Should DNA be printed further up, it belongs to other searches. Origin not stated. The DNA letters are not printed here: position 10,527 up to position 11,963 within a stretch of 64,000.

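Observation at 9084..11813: Candidate undescribed nucleotide/NAD-linked module: two orphan proteins, a histidine phosphatase and a P-loop kinase-CYTH fusion in one translationally coupled operon behind an NrtR-type sensor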

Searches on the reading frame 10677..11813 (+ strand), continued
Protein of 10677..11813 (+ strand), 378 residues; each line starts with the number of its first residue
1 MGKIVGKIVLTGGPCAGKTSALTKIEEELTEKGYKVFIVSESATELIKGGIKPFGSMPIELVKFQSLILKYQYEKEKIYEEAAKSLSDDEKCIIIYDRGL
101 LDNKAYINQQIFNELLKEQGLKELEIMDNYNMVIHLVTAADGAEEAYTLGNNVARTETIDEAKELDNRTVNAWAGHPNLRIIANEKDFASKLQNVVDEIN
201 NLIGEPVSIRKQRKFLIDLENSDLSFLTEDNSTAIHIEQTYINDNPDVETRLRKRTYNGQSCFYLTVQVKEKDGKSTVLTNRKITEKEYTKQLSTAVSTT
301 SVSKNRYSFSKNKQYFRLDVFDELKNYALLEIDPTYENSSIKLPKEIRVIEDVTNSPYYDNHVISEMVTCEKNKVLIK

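Call 53: search_protein_families(library=pfam, proteins=[L022:11114-11530:+, L039:11124-11645:+, L063:11096-11629:+, L043:11122-11931:+, L073:11092-12369:+, L035:11114-12748:+, L032:8904-9434:+, L045:11177-11767:+, L075:65-787:+, L073:8945-9967:+], max_evalue=0.001)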
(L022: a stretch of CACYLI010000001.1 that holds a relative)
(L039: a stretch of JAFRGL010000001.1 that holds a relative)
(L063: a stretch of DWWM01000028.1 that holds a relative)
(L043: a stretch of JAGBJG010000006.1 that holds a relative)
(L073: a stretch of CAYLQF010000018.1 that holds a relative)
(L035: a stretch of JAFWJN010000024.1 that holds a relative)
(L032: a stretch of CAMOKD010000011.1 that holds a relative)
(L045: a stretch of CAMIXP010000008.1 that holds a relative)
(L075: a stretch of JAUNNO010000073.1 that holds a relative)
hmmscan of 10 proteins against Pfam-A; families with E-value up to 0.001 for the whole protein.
L022:11114-11530:+ (138 aa): 0 families

L039:11124-11645:+ (173 aa): 0 families

L063:11096-11629:+ (177 aa): 0 families

L043:11122-11931:+ (269 aa): 2 families
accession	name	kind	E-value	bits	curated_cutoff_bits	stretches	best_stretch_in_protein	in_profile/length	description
PF13419.12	HAD_2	-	4e-24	86.1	23.8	1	36-232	1-177/178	Haloacid dehalogenase-like hydrolase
PF00702.32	Hydrolase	-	4e-20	73.4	26.4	1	34-226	2-190/191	haloacid dehalogenase-like hydrolase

L073:11092-12369:+ (425 aa): 3 families
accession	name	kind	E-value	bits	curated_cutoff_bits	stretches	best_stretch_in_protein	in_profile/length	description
PF00464.25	SHMT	-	4.3e-175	582.5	27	1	21-397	1-399/399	Serine hydroxymethyltransferase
PF00155.27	Aminotran_1_2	-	3.9e-11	43.2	19.7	1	91-381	47-350/361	Aminotransferase class I and II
PF01212.27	Beta_elim_lyase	-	0.00011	22.1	27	1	94-358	40-275/288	Beta-eliminating lyase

L035:11114-12748:+ (544 aa): 0 families

L032:8904-9434:+ (176 aa): 2 families
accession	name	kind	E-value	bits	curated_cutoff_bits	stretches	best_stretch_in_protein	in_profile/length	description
PF07155.17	ECF-ribofla_trS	-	3.1e-12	47.3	26.7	1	5-165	4-170/172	ECF-type riboflavin transporter, S component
PF12822.12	ECF_trnsprt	-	9.2e-05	23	30.7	1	8-124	3-120/169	ECF transporter, substrate-specific component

L045:11177-11767:+ (196 aa): 1 family
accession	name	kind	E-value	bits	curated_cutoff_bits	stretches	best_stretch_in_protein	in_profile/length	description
PF01226.23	Form_Nir_trans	-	8e-17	61.9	34.6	1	8-184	22-234/240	Formate/nitrite transporter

L075:65-787:+ (240 aa): 5 families
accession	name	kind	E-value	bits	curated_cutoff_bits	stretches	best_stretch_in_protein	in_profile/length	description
PF01928.26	CYTH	-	1.1e-13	51.8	23.2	1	76-205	5-147/179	CYTH domain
PF01381.28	HTH_3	-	1.7e-10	41.2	23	1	8-59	1-52/55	Helix-turn-helix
PF12844.13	HTH_19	-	1.6e-08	34.8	30.2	1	5-63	1-59/64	Helix-turn-helix domain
PF13560.12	HTH_31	-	1.9e-06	28.5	27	1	4-50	2-49/64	Helix-turn-helix domain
PF13412.12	HTH_24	-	0.00014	21.8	21.9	1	8-34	9-35/48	Winged helix-turn-helix DNA-binding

L073:8945-9967:+ (340 aa): 5 families
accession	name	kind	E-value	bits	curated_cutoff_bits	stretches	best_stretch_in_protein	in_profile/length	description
PF06723.19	MreB_Mbl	-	8.6e-95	317.7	27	1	3-324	2-325/327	MreB/Mbl protein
PF14450.12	FtsA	-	1.7e-09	38.5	31.8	1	148-301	2-108/127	Cell division protein FtsA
PF00012.26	HSP70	-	1.3e-07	30.7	20.6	1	78-194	121-241/599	Hsp70 protein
PF00022.25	Actin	-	1.4e-06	27.6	27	0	26-206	30-203/410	Actin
PF21522.3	MreB-like_C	-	0.00062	20.8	27.8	0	148-283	1-114/123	Archaeal actin homologue MreB-like, C-terminal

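Call 55: find_related_loci(query=A1, collection=viral_contigs, flank=6000)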
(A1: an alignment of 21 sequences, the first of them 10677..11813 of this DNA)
Query A1 (378 aa) in viral_contigs; peptide patterns used: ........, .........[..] (x = any residue, [..] = any of these).
34 stretches matched a pattern; 13 encode a relative of the query (tblastn E <= 1e-3); 13 distinct loci.
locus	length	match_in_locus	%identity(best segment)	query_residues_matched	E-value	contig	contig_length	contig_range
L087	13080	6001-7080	36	5-365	3e-69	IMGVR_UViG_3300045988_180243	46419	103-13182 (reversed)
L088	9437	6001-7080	36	5-365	7e-69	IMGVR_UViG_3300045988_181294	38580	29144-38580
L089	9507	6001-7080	36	5-365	7e-69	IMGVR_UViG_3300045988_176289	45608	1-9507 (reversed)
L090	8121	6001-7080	36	5-365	2e-67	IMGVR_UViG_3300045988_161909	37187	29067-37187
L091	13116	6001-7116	32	7-366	1e-62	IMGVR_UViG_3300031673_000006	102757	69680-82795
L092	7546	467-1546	36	1-366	1e-60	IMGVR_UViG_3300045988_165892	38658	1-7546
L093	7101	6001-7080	34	1-366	2e-60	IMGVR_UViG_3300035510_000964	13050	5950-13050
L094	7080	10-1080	36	5-366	2e-60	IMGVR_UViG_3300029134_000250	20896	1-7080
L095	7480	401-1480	35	1-366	5e-60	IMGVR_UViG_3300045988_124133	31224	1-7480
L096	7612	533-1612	35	1-366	5e-60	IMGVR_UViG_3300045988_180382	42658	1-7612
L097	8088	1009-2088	35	1-366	1e-59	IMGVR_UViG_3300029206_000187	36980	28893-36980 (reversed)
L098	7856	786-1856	36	5-366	9e-60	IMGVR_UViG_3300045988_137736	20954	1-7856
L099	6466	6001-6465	38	5-161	5e-29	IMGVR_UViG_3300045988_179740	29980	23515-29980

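Call 69: search_protein_families(library=pfam, proteins=[L051:8123-9466:+, L068:8309-8587:+, L011:11147-12124:+, L017:13736-14203:+, L044:2551-2814:+, L057:7663-8217:+, L047:6979-8955:+, L069:6049-6783:+, L044:6377-7075:+, L044:5398-6279:+], max_evalue=0.001)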
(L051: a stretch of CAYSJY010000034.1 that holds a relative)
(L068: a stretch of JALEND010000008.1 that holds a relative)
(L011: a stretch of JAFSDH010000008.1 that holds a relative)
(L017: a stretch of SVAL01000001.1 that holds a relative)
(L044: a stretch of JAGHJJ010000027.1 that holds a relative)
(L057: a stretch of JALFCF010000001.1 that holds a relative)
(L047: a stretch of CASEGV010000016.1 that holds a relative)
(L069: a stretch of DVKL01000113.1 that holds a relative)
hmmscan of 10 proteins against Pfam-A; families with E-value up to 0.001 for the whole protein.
L051:8123-9466:+ (447 aa): 6 families
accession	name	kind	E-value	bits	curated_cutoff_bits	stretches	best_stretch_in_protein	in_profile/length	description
PF08245.18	Mur_ligase_M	-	3.9e-33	115.5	24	1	116-289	1-200/200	Mur ligase middle domain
PF02875.26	Mur_ligase_C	-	3.8e-09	37.9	28.4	1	311-422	1-126/127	Mur ligase, glutamate ligase domain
PF21799.2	MurD-like_N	-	2.7e-08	34.4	27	1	6-97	2-87/88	Mur ligase MurD-like, N-terminal domain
PF02254.24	TrkA_N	-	7.8e-05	23.4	23.8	0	7-43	1-36/116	TrkA-N domain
PF00070.33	Pyr_redox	-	0.00027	21.8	22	0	6-62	1-63/82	Pyridine nucleotide-disulphide oxidoreductase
PF21377.3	MurD_N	-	0.00027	21.4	24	1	6-79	1-70/76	MurD N-terminal domain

L068:8309-8587:+ (92 aa): 0 families

L011:11147-12124:+ (325 aa): 1 family
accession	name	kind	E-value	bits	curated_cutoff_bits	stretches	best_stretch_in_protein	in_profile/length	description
PF03690.18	MYG1_exonuc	-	2.3e-57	195.4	22.1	1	28-318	2-318/318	Uncharacterised protein family (UPF0160)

L017:13736-14203:+ (155 aa): 1 family
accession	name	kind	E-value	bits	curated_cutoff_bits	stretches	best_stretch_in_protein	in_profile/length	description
PF22251.1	PFF1_TM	-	2.7e-05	24.3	32.3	1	48-148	105-210/300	Vacuolar membrane protease, transmembrane domain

L044:2551-2814:+ (87 aa): 5 families
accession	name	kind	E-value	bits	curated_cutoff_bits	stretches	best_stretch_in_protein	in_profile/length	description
PF14542.12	Acetyltransf_CG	-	1.4e-23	83.2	30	1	11-84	3-79/80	GCN5-related N-acetyl-transferase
PF13508.13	Acetyltransf_7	-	1.9e-09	38.2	27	1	8-63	6-61/84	Acetyltransferase (GNAT) domain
PF00583.31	Acetyltransf_1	-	6.6e-09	36.5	20.7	1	8-64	36-94/116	Acetyltransferase (GNAT) family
PF13673.13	Acetyltransf_10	-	1.2e-06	29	23.6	1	8-64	34-86/128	Acetyltransferase (GNAT) domain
PF17013.11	Acetyltransf_15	-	0.00014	21.8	35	1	23-63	66-106/210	Putative acetyl-transferase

L057:7663-8217:+ (184 aa): 1 family
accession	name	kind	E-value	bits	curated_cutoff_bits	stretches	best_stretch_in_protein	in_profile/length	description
PF02980.22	FokI_dom_2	-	0.00068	20.2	25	1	24-109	5-87/136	FokI, recognition domain, subdomain 2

L047:6979-8955:+ (658 aa): 2 families
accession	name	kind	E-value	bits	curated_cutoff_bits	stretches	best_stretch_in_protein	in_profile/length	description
PF05935.17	Arylsulfotrans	-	4.5e-105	352.1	24.2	1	164-511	5-367/374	Arylsulfotransferase (ASST)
PF17425.8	Arylsulfotran_N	-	3.6e-16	59.4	24.2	1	74-144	2-75/88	Arylsulfotransferase Ig-like domain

L069:6049-6783:+ (244 aa): 1 family
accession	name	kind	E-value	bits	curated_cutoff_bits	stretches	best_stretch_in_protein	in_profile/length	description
PF02146.23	SIR2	-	3.6e-50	170.9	24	1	22-195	1-180/180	Sir2 family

L044:6377-7075:+ (232 aa): 5 families
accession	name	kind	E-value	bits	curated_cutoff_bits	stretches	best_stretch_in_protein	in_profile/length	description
PF01381.28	HTH_3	-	2.6e-18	66.2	23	1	12-62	3-53/55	Helix-turn-helix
PF12844.13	HTH_19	-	1.5e-12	47.6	30.2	1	7-69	1-63/64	Helix-turn-helix domain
PF13560.12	HTH_31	-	1.6e-06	28.8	27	1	11-51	7-48/64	Helix-turn-helix domain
PF22495.2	HTH_92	-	0.00026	20.7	27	1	12-46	2-36/45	RsaL-like HTH domain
PF13443.12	HTH_26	-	0.00039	21.1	22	0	12-66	4-59/63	Cro/C1-type HTH DNA-binding domain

L044:5398-6279:+ (293 aa): 3 families
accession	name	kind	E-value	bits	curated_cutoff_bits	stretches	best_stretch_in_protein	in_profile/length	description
PF01545.26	Cation_efflux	-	9.8e-40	136.9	26.6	1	12-204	2-198/198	Cation efflux family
PF16916.11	ZT_dimer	-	6.5e-12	45.7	26.7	1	209-285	2-77/78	Dimerisation domain of Zinc Transporter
PF03600.22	CitMHS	-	7.3e-05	22.5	31.9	1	79-168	120-212/336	Citrate transporter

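Call 74: search_solved_structures(query=L026:9307-9954:+, max_evalue=10, show_alignments=2)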
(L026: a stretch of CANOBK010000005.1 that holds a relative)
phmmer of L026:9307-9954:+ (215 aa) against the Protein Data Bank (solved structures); distinct sequences matched with E-value up to 10: 22.
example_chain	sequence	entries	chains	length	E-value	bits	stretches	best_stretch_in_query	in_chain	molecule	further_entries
5f1u_A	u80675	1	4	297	0.41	13.6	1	91-150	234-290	4-hydroxy-tetrahydrodipicolinate synthase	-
5f1v_A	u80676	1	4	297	0.41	13.6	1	91-150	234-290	4-hydroxy-tetrahydrodipicolinate synthase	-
3ler_A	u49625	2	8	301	0.42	13.5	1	91-150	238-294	Dihydrodipicolinate synthase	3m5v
7kel_A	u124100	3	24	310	0.42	13.5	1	91-150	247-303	4-hydroxy-tetrahydrodipicolinate synthase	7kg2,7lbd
4mlr_A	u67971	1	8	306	0.42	13.5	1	91-150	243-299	dihydrodipicolinate synthase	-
4mlj_A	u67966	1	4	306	0.42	13.5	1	91-150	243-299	dihydrodipicolinate synthase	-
4m19_A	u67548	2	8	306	0.43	13.5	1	91-150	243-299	4-hydroxy-tetrahydrodipicolinate synthase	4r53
4ly8_A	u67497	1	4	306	0.43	13.5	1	91-150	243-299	4-hydroxy-tetrahydrodipicolinate synthase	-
7ku6_A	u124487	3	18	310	0.43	13.5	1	91-150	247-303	4-hydroxy-tetrahydrodipicolinate synthase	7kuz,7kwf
7kx1_A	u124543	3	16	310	0.43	13.5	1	91-150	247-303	4-hydroxy-tetrahydrodipicolinate synthase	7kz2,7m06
7klt_A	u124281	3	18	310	0.43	13.5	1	91-150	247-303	4-hydroxy-tetrahydrodipicolinate synthase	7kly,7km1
7kr7_A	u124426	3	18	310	0.43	13.5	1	91-150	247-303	4-hydroxy-tetrahydrodipicolinate synthase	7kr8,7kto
7kwn_A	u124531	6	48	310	0.43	13.5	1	91-150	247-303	4-hydroxy-tetrahydrodipicolinate synthase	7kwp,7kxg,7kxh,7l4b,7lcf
7kg5_A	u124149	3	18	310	0.43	13.5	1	91-150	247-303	4-hydroxy-tetrahydrodipicolinate synthase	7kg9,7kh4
6u01_A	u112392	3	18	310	0.43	13.5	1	91-150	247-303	4-hydroxy-tetrahydrodipicolinate synthase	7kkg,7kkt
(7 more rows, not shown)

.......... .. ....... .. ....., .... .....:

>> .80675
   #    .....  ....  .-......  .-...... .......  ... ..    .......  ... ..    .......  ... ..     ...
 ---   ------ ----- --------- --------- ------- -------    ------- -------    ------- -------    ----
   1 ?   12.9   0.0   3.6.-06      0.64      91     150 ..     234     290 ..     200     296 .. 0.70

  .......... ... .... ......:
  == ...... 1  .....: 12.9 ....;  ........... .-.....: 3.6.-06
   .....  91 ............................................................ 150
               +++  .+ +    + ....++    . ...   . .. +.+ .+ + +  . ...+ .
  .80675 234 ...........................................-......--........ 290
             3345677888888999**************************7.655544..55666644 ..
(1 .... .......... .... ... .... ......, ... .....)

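Call 94: search_dna_similar(query=window:10677-11810:+, collection=phages, mode=protein, max_evalue=0.001, max_rows=15)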
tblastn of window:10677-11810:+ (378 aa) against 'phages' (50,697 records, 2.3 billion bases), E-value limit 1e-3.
No match.
